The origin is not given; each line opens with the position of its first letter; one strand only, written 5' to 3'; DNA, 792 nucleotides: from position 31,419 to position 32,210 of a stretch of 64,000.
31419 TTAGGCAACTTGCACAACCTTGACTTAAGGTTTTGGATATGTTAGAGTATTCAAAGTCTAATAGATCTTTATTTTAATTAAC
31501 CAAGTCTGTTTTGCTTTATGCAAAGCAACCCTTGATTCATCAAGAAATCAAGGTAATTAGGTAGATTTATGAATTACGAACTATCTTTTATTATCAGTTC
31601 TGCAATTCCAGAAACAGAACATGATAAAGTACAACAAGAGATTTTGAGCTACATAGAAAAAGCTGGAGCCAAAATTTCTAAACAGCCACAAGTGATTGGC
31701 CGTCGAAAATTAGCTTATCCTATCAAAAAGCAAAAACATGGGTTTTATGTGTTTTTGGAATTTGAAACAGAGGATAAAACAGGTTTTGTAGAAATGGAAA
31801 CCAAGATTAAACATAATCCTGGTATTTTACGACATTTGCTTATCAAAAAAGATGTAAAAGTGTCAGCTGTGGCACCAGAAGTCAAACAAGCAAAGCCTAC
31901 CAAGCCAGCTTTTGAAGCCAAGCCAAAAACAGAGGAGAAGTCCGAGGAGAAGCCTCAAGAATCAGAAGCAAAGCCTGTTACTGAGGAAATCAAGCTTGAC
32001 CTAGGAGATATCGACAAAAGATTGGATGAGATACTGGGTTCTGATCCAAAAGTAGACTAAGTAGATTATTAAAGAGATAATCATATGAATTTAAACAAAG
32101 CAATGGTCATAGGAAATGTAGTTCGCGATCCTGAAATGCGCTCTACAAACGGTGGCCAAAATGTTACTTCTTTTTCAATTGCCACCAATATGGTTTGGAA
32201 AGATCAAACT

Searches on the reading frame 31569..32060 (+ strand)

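Call 12: search_protein_families(library=pfam, proteins=[window:31569-32060:+], max_evalue=0.01)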
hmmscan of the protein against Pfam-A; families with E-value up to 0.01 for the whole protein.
window:31569-32060:+ (163 aa): 1 family
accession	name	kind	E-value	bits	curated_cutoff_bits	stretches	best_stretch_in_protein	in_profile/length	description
PF01250.22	Ribosomal_S6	-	7.1e-19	68.2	27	1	2-93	1-90/90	Ribosomal protein S6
